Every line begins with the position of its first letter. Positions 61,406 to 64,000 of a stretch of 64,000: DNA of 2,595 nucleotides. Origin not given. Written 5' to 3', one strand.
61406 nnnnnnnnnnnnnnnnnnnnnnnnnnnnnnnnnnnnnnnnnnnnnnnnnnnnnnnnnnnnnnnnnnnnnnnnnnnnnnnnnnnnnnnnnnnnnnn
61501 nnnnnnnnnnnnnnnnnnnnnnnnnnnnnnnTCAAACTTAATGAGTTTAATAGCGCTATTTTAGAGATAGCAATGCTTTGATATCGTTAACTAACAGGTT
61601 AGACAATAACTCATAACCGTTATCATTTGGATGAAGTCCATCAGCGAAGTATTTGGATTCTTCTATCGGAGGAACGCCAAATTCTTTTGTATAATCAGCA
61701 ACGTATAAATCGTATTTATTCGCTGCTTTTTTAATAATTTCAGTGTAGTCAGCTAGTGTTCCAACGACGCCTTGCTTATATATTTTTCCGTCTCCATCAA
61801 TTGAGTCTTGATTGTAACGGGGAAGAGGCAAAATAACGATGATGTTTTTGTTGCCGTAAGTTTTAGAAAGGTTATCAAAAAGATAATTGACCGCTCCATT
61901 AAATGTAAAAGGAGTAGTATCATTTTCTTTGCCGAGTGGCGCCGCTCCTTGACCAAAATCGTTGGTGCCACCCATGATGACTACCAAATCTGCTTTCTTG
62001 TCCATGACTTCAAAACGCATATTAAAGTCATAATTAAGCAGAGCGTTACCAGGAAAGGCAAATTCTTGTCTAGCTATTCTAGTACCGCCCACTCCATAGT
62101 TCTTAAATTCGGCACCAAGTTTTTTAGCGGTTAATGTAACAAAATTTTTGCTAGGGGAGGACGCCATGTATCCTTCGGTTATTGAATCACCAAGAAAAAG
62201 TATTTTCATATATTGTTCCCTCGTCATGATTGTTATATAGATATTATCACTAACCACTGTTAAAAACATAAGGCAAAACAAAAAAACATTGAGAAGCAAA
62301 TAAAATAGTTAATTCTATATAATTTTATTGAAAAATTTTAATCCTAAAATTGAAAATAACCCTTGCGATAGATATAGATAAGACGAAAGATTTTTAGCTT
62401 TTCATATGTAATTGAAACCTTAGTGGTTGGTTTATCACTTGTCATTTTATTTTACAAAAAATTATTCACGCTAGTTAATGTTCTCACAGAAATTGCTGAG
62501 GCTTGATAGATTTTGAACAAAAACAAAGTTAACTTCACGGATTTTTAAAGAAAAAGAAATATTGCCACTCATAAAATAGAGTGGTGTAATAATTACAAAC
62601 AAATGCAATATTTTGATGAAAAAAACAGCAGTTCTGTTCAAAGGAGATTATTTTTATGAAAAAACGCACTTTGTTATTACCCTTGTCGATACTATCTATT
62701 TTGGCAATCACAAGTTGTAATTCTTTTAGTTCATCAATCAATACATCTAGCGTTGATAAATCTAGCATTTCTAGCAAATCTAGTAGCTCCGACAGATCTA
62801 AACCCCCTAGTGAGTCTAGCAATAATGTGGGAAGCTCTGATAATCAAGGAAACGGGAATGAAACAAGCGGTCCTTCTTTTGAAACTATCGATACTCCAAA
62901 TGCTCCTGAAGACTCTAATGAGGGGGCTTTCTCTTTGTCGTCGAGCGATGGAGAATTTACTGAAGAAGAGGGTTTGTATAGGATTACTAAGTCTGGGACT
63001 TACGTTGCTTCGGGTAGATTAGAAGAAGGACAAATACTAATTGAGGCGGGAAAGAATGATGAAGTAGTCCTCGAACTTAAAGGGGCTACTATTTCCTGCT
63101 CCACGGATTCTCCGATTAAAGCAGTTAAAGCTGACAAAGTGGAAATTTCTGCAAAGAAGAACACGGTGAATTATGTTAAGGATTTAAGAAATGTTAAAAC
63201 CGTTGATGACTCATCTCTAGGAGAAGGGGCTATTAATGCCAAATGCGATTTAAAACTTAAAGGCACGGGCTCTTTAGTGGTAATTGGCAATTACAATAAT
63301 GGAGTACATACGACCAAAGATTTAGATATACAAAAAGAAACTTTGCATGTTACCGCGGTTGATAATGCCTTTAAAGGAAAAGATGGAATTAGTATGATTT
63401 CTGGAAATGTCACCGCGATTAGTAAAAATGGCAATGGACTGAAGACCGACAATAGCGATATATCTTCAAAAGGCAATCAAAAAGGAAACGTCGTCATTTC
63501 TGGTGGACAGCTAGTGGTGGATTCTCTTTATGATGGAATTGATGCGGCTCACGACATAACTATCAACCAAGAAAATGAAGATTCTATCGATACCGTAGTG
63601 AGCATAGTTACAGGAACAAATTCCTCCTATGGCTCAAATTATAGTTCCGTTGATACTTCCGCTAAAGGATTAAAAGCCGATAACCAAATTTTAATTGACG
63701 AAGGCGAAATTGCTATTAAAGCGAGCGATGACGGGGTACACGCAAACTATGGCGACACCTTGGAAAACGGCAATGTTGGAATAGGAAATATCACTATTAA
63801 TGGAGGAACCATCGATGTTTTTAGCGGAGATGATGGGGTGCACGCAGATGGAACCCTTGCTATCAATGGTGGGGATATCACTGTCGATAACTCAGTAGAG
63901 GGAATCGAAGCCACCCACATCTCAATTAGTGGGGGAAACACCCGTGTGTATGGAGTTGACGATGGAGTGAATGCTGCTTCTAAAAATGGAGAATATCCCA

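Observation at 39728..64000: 24-kb glycan capture and utilisation island with an unusual architecture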

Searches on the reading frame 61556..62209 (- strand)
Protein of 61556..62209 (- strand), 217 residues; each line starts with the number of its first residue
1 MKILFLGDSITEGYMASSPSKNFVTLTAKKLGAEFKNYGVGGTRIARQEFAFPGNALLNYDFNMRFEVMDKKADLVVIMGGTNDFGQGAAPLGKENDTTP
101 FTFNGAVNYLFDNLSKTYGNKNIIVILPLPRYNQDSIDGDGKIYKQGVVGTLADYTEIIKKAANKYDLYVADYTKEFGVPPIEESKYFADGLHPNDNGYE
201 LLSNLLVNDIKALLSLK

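Call 7: search_protein_families(library=pfam, proteins=[window:61556-62209:-], max_evalue=0.01)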
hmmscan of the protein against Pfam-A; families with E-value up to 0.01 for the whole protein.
window:61556-62209:- (217 aa): 3 families
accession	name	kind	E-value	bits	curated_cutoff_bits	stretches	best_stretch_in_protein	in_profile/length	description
PF13472.12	Lipase_GDSL_2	-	3e-25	90.2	32.9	1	5-201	1-178/178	GDSL-like Lipase/Acylhydrolase family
PF00657.28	Lipase_GDSL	-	1.4e-14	55.2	23.6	1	3-205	1-207/208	GDSL-like Lipase/Acylhydrolase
PF04311.20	DUF459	-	0.0011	18.8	27.2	1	2-204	1-192/197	Protein of unknown function (DUF459)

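Call 81: search_solved_structures(query=window:61556-62209:-, max_evalue=0.001)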
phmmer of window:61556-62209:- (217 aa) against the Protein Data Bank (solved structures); distinct sequences matched with E-value up to 0.001: 11.
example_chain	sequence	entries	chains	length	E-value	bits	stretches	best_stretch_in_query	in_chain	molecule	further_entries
7bxd_A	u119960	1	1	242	9.8e-14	54.7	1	6-208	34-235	GDSL-like protein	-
1yzf_A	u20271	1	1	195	5.7e-08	35.9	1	2-215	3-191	lipase/acylhydrolase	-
3dc7_A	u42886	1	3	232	7.1e-08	35.6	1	60-206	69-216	Putative uncharacterized protein lp_3323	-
6v8i_AE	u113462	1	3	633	9.1e-08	35.2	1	5-207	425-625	Tail-Associated Lysin, gp59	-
9hi6_A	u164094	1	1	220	1.4e-07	34.6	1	3-210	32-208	FI6-focused design_04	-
3bzw_A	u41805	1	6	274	2e-07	34.1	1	99-213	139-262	Putative lipase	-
9hi4_C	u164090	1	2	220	1.7e-05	27.8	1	59-214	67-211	FI6-focused design_03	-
9hi5_A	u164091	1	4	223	9.3e-05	25.4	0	59-211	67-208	GDSL-like protein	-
4iyj_A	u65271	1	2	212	0.00021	24.2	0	59-209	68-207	GDSL-like protein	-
4hf7_A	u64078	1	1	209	0.00026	23.9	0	58-210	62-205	Putative acylhydrolase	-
4ppy_A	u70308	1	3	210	0.00073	22.5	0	59-211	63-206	Putative acylhydrolase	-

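Call 82: search_protein_families(library=ncbifam, proteins=[window:61556-62209:-], max_evalue=0.001)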
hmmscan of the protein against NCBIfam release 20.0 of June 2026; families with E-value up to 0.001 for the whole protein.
window:61556-62209:- (217 aa): 1 family
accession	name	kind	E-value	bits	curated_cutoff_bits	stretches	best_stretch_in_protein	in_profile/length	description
NF042968.1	AcxylEst_AxeA1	equivalog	1.8e-08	33.2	700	1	4-204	278-457/459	acetylxylan esterase AxeA1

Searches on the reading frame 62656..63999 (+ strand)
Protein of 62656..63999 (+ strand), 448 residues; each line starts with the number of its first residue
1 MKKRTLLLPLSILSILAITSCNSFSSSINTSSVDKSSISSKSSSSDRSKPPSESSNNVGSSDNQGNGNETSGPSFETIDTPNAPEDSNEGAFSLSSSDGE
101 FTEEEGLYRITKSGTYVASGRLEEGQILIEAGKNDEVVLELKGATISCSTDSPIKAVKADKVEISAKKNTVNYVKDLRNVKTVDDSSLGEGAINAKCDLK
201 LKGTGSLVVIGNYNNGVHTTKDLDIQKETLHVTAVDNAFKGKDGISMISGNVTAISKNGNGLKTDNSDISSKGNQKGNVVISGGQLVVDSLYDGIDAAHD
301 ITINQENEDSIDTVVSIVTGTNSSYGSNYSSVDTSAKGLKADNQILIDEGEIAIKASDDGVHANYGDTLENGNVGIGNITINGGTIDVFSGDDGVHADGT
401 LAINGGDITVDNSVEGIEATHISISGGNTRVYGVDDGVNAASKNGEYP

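Call 7: search_protein_families(library=pfam, proteins=[window:62656-63999:+], max_evalue=0.01)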
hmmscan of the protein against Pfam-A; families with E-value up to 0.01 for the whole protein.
window:62656-63999:+ (448 aa): 1 family
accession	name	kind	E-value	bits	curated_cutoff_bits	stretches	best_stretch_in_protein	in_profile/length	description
PF14262.12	Cthe_2159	-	4.1e-63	213.5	25.8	2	108-376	5-256/262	Carbohydrate-binding domain-containing protein Cthe_2159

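Call 82: search_protein_families(library=ncbifam, proteins=[window:62656-63999:+], max_evalue=0.001)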
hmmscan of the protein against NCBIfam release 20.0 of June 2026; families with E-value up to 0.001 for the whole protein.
window:62656-63999:+ (448 aa): 0 families
